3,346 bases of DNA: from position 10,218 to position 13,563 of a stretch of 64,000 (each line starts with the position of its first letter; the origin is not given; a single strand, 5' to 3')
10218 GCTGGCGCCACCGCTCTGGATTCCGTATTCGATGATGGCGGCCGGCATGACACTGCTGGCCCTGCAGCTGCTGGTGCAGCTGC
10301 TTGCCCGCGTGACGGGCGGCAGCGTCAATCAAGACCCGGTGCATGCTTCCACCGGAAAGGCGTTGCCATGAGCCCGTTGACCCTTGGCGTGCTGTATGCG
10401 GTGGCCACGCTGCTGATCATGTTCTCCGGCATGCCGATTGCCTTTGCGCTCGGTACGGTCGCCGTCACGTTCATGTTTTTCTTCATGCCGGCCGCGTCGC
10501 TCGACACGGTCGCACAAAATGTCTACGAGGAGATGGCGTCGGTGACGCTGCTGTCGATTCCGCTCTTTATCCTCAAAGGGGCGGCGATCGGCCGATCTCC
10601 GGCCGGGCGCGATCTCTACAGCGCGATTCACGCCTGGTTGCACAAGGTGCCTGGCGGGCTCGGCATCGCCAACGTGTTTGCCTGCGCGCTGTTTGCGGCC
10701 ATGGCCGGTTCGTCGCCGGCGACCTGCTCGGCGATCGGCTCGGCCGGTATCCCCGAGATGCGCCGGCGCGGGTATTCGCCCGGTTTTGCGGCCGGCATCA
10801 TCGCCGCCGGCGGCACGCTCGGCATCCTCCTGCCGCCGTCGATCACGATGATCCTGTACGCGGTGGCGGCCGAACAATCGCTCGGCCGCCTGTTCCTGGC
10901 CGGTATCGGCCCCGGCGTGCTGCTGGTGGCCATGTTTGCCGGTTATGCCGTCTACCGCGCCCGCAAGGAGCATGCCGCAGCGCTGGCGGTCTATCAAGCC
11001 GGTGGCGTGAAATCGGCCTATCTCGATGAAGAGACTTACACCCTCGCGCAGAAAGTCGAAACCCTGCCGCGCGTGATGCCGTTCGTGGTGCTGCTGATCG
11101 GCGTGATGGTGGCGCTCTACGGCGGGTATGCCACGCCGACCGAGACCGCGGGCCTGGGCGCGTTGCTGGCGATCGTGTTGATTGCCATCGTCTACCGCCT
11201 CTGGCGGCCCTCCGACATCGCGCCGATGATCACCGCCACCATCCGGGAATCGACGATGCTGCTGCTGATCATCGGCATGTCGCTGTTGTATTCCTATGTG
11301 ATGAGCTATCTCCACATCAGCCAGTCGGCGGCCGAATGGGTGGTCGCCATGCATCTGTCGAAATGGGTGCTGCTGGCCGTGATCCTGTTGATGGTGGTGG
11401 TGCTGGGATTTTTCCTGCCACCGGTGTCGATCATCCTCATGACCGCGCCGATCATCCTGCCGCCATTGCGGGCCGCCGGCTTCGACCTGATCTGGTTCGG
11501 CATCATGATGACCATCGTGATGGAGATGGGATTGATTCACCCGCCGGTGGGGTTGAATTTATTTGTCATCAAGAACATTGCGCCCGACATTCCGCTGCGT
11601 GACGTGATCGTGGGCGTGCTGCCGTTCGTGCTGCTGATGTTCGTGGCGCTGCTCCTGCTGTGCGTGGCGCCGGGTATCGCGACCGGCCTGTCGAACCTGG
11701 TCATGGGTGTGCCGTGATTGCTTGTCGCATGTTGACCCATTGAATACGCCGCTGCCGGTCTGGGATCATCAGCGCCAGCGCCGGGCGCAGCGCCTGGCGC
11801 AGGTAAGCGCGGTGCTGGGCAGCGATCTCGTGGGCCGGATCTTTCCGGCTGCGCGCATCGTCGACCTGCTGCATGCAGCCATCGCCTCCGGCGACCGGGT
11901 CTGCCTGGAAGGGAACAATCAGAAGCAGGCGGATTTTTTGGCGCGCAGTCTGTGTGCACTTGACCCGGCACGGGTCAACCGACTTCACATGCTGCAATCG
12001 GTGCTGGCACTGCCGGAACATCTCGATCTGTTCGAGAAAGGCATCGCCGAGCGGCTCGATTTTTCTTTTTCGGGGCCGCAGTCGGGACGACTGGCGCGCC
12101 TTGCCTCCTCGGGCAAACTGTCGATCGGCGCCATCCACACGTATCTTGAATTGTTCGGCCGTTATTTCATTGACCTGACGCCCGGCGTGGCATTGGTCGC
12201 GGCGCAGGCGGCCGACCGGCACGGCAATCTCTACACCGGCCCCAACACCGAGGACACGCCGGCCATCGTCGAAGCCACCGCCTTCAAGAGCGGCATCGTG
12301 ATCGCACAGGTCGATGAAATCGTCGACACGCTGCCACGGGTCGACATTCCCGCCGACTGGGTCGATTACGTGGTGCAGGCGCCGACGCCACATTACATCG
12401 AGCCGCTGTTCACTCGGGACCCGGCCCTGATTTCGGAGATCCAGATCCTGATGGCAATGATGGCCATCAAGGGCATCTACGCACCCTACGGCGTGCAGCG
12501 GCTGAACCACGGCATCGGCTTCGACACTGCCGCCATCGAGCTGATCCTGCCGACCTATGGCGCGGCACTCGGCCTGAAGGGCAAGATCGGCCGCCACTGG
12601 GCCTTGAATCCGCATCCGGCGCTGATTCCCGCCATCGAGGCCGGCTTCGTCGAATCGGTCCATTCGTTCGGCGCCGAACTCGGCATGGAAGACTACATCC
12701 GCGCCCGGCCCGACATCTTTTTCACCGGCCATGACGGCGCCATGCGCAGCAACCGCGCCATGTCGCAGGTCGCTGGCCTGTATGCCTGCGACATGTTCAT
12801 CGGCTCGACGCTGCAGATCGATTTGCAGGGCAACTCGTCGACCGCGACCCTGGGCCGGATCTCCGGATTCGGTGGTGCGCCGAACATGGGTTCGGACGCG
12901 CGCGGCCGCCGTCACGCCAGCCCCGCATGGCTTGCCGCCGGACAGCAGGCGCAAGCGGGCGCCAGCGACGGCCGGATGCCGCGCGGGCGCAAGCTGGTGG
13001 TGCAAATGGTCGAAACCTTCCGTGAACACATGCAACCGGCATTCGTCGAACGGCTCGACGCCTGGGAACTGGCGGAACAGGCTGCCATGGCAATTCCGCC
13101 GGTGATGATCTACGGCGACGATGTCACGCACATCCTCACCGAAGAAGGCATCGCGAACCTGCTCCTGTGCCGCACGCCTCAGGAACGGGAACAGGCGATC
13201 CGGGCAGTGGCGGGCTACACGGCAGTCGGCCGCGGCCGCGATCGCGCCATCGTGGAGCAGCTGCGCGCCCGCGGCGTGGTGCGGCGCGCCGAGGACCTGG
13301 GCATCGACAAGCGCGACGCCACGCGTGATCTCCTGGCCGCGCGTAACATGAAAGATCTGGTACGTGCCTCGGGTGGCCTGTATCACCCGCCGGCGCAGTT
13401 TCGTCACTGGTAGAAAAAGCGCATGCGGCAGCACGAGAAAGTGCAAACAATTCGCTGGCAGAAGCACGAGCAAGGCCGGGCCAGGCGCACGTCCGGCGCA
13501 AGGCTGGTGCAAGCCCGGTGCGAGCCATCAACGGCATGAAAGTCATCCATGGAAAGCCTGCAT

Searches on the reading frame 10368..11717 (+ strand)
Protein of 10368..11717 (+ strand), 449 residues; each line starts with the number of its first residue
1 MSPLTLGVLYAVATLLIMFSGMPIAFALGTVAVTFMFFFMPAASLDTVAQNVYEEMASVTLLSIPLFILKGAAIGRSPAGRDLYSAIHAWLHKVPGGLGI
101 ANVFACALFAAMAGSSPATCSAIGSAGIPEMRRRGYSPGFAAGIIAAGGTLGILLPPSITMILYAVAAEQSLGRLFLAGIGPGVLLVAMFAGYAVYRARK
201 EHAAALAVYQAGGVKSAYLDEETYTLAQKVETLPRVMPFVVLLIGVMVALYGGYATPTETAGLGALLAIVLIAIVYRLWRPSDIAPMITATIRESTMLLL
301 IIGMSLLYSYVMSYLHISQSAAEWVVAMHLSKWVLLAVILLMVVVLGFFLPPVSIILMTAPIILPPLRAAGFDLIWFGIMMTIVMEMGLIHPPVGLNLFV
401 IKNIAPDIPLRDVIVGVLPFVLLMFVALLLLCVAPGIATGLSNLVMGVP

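Call 88: search_protein_families(library=pfam, proteins=[window:10368-11717:+])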
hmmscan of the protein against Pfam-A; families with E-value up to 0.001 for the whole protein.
window:10368-11717:+ (449 aa): 1 family
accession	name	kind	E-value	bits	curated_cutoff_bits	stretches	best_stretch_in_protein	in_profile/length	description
PF06808.19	DctM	-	8.8e-90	301.9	23.8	1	14-436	4-412/413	Tripartite ATP-independent periplasmic transporter, DctM component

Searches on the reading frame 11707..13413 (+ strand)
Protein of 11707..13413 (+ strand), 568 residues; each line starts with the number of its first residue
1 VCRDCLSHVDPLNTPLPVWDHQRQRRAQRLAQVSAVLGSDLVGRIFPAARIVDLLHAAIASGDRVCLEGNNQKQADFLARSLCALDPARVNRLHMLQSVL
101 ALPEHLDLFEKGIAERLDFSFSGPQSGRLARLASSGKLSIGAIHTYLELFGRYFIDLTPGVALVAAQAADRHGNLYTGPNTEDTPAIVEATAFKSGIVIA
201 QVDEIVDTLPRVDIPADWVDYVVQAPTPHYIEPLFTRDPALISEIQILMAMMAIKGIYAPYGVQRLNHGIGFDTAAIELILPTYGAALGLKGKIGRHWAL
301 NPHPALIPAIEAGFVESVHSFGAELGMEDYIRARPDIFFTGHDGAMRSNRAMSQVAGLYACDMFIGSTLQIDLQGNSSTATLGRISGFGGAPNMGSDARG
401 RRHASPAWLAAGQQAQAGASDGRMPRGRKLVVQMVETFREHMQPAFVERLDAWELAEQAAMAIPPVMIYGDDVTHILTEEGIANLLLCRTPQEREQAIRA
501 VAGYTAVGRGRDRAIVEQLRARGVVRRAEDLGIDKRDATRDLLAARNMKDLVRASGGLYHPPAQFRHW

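Call 88: search_protein_families(library=pfam, proteins=[window:11707-13413:+])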
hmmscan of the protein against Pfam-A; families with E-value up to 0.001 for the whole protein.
window:11707-13413:+ (568 aa): 1 family
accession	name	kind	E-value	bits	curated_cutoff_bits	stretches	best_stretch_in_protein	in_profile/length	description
PF16957.11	Mal_decarbox_Al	-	1.9e-291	967.6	25.4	1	19-568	2-546/546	Malonate decarboxylase, alpha subunit, transporter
